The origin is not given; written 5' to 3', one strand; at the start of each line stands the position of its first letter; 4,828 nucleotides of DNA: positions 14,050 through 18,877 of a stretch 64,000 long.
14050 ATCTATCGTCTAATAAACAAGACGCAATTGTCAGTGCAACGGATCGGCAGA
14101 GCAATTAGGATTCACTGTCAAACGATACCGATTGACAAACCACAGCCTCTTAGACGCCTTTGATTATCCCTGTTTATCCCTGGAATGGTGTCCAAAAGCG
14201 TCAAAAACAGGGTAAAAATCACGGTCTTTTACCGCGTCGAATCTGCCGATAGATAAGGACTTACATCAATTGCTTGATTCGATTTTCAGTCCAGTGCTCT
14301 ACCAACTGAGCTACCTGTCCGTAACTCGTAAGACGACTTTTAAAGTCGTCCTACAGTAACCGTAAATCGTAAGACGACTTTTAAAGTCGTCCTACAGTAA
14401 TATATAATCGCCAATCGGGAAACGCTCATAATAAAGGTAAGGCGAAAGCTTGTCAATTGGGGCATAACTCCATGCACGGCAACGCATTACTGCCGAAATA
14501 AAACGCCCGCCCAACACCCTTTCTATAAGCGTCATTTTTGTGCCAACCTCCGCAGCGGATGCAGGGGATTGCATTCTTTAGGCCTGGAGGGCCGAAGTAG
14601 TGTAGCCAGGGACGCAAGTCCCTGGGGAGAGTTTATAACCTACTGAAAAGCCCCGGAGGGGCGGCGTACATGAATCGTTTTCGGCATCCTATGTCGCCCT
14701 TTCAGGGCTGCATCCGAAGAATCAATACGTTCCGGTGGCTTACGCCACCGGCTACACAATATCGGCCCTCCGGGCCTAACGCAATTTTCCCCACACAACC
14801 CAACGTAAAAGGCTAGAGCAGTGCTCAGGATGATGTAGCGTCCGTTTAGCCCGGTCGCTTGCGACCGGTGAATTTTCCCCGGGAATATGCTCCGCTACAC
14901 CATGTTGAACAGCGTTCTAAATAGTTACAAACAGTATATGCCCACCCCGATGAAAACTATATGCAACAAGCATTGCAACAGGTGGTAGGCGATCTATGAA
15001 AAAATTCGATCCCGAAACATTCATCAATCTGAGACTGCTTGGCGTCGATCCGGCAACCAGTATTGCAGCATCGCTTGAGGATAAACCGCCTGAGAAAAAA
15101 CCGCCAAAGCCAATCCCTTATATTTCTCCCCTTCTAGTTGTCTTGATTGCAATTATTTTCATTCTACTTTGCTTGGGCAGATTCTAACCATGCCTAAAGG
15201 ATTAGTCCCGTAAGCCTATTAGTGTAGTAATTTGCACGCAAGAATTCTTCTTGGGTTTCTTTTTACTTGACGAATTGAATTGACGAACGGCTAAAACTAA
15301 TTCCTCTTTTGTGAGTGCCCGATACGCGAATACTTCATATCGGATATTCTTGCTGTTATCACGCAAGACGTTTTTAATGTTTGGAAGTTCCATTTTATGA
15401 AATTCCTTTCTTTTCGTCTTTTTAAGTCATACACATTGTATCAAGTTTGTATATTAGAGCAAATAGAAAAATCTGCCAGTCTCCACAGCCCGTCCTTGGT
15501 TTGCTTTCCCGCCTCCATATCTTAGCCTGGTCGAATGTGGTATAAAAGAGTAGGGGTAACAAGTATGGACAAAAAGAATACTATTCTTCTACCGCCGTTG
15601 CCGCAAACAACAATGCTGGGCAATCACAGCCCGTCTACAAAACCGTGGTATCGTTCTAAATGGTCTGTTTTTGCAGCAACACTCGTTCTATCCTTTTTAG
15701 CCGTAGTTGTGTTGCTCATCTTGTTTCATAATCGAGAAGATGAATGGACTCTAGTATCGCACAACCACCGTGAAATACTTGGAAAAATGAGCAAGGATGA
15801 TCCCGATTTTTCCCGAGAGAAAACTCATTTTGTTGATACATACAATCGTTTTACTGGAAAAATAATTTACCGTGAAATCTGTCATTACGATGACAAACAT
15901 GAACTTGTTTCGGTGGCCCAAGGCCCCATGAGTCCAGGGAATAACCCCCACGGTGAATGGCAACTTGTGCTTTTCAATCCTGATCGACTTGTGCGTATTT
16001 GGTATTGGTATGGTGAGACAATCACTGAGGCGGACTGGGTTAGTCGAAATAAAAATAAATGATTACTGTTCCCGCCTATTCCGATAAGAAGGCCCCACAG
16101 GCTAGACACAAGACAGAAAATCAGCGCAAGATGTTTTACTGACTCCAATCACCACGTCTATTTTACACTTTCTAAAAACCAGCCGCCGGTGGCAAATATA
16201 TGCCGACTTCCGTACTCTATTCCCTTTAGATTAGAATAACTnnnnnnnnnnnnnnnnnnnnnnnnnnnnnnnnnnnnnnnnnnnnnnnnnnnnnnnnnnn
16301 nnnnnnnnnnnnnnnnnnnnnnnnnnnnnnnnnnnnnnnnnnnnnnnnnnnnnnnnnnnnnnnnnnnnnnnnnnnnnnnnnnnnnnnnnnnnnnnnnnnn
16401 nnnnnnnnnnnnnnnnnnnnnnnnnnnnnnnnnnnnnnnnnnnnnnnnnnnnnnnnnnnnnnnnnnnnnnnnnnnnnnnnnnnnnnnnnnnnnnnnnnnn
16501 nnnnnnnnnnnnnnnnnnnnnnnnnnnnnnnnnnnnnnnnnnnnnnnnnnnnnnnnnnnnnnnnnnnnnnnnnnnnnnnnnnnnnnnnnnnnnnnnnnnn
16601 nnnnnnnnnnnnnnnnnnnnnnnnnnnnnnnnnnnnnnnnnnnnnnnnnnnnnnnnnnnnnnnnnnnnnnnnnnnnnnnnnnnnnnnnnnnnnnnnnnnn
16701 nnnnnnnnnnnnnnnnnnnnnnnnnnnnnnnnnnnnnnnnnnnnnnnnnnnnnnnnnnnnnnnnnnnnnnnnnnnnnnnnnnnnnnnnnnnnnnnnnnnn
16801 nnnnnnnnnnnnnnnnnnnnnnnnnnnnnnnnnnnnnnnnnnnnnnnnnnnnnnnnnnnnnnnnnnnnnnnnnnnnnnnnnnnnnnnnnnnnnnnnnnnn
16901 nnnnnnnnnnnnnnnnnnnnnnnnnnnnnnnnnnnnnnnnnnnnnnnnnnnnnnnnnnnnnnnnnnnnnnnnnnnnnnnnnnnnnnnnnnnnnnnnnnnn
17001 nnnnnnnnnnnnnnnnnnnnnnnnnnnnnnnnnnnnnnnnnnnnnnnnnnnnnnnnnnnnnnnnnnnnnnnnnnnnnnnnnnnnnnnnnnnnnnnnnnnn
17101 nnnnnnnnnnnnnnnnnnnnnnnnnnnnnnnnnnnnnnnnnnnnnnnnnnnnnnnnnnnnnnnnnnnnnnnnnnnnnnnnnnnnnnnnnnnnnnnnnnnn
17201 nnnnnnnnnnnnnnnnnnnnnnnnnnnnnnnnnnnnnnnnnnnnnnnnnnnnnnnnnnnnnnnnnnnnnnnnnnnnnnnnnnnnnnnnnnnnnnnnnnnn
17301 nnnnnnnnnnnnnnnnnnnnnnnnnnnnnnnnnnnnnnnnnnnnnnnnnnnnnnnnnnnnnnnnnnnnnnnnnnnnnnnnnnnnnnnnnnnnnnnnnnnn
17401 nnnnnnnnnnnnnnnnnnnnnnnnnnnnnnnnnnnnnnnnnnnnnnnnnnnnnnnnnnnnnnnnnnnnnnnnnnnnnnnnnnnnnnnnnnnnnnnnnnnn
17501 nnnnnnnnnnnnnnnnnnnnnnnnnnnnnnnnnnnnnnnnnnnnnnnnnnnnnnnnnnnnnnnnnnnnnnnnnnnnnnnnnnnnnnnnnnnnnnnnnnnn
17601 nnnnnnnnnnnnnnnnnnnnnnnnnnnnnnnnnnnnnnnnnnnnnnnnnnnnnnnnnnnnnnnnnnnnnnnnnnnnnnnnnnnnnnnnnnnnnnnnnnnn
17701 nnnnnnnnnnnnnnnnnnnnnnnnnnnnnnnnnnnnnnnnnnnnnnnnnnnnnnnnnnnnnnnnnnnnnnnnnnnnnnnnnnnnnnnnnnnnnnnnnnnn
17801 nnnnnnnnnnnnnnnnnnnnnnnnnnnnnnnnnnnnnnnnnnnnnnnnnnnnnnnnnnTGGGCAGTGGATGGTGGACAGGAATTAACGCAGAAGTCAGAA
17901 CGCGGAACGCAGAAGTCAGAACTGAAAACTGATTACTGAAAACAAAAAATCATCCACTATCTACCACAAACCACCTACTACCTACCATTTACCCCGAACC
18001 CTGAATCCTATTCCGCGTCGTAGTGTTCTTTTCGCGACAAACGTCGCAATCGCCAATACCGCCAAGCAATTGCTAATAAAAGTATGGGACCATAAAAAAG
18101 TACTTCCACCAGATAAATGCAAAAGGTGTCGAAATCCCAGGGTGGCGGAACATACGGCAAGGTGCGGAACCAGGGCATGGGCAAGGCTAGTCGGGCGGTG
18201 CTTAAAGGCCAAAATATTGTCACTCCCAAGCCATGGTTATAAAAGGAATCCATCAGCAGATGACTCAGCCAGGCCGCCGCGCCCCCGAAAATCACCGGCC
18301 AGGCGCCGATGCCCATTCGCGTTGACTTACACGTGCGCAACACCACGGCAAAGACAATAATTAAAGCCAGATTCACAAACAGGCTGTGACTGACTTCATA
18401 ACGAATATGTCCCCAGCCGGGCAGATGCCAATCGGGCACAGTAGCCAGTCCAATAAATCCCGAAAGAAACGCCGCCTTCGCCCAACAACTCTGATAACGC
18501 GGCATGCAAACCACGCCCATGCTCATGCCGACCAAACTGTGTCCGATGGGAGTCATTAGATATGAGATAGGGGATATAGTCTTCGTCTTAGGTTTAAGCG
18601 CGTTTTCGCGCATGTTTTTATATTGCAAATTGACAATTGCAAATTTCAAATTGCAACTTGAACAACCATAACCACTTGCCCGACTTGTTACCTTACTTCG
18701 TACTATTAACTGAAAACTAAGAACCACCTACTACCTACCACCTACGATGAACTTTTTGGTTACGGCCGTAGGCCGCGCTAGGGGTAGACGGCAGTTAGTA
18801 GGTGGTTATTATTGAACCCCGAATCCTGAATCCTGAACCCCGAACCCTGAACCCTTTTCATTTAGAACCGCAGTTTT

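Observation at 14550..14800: GC-rich structured RNA candidate of about 200 nt in an AT-rich, gene-free gap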

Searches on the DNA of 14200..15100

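Call 4: search_rna_families(source=window, start=14200, end=15100, threshold=evalue, max_evalue=1, show_alignments=6)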
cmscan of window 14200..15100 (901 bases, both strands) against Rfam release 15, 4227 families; matches with E-value up to 1: 5.
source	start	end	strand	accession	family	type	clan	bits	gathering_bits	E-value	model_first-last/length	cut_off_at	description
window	14732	14777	+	RF01687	Acido-Lenti-1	Gene; sRNA;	-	48.4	37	1e-09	1-46/46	no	Acido-Lenti-1 RNA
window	14580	14625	-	RF01687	Acido-Lenti-1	Gene; sRNA;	-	43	37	2.9e-08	1-46/46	no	Acido-Lenti-1 RNA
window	14250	14320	-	RF00005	tRNA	Gene; tRNA;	CL00001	26.6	29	0.004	1-71/71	no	tRNA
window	14276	14370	-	RF02553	YrlA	Gene; sRNA;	-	22.2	69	0.049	1-114/114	no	Y RNA-like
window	14318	14408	-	RF00821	mir-249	Gene; miRNA;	-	19.2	70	0.27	1-97/97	no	mir-249 microRNA precursor family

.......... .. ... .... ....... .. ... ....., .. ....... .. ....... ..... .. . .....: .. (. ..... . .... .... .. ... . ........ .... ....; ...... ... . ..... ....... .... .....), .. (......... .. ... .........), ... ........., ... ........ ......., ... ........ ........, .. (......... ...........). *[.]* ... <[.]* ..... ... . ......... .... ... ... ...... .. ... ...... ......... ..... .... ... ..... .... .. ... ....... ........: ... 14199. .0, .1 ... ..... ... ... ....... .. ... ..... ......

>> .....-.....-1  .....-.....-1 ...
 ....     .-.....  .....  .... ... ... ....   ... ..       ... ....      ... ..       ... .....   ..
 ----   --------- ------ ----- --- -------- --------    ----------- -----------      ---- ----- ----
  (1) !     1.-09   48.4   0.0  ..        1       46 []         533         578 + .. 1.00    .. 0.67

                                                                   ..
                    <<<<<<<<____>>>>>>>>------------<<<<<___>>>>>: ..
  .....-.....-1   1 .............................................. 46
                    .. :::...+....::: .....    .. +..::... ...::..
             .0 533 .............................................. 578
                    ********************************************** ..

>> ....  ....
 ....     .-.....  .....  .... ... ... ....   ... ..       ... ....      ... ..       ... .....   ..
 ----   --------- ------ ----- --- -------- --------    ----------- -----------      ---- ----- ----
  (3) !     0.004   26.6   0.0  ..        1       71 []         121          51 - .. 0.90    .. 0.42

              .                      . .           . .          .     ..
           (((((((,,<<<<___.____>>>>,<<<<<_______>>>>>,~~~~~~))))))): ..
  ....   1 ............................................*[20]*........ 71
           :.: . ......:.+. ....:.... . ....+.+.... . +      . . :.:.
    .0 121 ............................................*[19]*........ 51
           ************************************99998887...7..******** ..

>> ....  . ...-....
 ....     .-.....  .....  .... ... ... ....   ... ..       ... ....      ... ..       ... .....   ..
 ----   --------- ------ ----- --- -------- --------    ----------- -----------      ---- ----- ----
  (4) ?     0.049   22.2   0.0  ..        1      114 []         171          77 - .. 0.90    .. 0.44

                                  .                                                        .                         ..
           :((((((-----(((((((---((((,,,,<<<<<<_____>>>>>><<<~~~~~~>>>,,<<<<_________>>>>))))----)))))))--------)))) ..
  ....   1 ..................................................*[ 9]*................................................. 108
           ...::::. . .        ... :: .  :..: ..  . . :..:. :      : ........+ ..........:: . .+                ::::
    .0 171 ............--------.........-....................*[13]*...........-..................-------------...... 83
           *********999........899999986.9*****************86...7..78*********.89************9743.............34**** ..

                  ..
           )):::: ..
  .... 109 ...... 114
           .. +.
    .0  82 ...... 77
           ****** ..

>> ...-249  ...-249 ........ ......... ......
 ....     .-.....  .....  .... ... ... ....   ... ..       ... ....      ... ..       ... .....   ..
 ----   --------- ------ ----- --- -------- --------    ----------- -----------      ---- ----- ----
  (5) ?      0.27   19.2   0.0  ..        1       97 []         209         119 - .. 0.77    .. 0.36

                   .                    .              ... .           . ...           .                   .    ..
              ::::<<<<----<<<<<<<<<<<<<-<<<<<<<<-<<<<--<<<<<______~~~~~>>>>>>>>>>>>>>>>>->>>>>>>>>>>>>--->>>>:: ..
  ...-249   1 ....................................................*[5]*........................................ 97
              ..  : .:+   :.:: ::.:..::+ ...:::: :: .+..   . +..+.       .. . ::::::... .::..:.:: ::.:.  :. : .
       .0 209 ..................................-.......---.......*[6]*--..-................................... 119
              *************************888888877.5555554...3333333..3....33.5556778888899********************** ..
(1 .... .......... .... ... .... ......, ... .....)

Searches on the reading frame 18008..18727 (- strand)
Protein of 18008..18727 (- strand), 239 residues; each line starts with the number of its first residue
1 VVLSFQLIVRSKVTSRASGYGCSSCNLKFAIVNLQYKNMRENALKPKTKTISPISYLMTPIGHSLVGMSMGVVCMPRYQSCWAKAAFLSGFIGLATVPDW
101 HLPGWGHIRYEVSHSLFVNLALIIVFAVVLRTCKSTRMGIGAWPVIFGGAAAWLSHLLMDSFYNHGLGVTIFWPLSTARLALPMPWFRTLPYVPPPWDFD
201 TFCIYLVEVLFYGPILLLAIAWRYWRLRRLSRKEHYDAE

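Call 17: search_protein_families(library=pfam, proteins=[window:18008-18727:-], max_evalue=0.01)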
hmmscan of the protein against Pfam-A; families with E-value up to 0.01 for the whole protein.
window:18008-18727:- (239 aa): 1 family
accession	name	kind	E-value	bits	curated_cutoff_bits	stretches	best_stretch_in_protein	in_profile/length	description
PF04307.19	YdjM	-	3.5e-09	36.8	29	1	58-189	1-133/176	YdjM inner membrane protein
